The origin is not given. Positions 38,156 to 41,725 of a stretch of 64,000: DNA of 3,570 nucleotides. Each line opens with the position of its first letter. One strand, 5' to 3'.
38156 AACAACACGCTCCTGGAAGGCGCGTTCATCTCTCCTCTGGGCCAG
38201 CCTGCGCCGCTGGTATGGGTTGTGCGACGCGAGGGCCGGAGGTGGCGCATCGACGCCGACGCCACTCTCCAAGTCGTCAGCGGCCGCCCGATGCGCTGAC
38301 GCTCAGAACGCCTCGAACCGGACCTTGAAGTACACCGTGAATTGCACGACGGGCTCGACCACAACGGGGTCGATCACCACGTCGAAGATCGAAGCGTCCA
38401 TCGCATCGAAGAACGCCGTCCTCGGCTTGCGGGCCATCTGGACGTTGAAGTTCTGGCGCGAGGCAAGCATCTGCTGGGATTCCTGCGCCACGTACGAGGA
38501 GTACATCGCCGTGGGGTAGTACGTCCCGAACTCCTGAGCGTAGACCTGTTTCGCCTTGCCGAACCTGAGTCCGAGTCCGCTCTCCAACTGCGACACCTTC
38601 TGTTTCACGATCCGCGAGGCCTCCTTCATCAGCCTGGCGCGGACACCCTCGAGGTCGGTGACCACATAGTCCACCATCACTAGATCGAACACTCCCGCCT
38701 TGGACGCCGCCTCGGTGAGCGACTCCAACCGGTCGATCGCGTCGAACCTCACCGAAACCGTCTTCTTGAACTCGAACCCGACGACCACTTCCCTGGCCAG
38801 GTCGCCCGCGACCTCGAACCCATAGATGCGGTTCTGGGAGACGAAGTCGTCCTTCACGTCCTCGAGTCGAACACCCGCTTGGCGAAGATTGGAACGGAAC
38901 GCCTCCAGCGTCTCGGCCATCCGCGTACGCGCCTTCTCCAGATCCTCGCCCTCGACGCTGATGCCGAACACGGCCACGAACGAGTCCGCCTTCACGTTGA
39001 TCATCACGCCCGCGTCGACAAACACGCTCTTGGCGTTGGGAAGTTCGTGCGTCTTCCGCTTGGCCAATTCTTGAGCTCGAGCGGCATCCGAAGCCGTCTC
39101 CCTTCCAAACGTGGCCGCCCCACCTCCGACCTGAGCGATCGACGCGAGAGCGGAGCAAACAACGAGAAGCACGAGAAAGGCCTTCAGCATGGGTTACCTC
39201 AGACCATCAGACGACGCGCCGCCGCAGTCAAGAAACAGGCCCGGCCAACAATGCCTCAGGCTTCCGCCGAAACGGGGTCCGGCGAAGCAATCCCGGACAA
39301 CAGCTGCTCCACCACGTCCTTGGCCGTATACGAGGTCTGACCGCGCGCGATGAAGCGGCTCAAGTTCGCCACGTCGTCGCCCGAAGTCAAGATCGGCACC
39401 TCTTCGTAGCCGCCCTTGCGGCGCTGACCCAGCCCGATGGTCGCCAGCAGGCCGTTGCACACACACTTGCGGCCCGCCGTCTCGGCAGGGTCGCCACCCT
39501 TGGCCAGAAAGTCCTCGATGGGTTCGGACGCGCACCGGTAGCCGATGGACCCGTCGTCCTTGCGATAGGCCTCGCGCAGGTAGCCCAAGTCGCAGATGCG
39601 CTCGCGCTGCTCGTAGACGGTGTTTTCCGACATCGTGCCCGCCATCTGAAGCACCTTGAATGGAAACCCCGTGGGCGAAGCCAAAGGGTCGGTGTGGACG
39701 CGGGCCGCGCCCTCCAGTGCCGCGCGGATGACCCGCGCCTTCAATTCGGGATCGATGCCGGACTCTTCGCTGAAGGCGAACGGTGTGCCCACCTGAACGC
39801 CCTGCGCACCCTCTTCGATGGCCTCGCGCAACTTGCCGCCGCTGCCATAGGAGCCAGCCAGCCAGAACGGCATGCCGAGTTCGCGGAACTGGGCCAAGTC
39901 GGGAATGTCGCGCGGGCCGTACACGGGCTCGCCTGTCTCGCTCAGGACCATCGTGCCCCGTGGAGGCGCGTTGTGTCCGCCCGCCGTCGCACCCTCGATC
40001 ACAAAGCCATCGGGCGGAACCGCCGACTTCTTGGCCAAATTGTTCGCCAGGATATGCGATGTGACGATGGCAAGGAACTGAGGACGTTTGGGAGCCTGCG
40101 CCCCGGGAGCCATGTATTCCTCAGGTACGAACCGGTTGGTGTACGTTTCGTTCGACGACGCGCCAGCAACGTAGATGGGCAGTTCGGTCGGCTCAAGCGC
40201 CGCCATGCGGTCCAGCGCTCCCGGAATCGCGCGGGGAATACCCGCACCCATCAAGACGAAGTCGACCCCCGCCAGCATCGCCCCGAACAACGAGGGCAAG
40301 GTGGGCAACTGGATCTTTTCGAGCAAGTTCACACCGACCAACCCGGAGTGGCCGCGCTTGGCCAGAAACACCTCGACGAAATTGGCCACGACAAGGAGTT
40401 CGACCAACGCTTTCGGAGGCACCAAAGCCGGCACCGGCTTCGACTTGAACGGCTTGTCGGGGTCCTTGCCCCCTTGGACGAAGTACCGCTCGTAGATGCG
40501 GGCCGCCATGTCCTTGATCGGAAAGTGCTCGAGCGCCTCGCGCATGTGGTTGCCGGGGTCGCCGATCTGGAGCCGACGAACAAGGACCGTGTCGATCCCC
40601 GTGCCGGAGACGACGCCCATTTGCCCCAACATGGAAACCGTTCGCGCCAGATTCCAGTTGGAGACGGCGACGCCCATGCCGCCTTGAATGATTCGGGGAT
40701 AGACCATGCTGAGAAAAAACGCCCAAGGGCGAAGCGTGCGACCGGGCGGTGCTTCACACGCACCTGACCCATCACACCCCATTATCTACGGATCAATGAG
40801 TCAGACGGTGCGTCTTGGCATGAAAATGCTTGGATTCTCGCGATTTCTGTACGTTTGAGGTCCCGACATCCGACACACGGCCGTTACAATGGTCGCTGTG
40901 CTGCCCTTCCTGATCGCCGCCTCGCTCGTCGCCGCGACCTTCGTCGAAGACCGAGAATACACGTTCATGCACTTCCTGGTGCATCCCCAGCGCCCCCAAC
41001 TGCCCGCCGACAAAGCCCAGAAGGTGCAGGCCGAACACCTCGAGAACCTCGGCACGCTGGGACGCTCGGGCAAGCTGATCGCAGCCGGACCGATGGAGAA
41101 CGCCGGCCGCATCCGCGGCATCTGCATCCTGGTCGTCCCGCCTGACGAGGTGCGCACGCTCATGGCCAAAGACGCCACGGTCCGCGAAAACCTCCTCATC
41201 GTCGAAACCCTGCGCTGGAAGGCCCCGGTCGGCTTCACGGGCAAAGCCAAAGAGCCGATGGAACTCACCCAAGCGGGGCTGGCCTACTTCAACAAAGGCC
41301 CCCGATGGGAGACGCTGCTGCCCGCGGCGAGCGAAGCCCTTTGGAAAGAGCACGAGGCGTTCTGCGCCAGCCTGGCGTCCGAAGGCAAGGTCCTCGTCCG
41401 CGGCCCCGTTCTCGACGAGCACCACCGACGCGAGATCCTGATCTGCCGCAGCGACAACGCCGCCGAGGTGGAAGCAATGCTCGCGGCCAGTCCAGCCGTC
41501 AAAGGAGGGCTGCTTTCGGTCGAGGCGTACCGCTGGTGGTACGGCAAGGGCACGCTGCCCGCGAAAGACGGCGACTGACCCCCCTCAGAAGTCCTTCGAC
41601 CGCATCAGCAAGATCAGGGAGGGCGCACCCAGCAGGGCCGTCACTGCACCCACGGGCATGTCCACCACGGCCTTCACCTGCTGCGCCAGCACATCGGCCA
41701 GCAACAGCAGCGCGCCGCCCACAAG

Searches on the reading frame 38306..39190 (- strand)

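Call 57: search_protein_families(library=pfam, proteins=[window:38306-39190:-], max_evalue=0.00001)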
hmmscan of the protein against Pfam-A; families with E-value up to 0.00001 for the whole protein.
window:38306-39190:- (295 aa): 1 family
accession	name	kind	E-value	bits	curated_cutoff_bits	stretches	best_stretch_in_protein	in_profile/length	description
PF04402.19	SIMPL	-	1.5e-15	58.5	25.2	1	64-237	9-186/205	Protein of unknown function (DUF541)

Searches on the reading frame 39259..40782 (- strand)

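Call 57: search_protein_families(library=pfam, proteins=[window:39259-40782:-], max_evalue=0.00001)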
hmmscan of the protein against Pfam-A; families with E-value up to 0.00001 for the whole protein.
window:39259-40782:- (508 aa): 1 family
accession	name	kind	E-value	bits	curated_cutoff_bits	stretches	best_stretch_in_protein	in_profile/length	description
PF03060.21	NMO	-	2.1e-11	44.2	28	1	247-355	147-245/331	Nitronate monooxygenase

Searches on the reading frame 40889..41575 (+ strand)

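Call 57: search_protein_families(library=pfam, proteins=[window:40889-41575:+], max_evalue=0.00001)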
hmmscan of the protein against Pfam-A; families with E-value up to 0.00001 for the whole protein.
window:40889-41575:+ (229 aa): 1 family
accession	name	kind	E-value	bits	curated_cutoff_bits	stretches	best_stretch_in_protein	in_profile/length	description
PF03795.20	YCII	-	3.9e-12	46.9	24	0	30-110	4-94/95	YCII-related domain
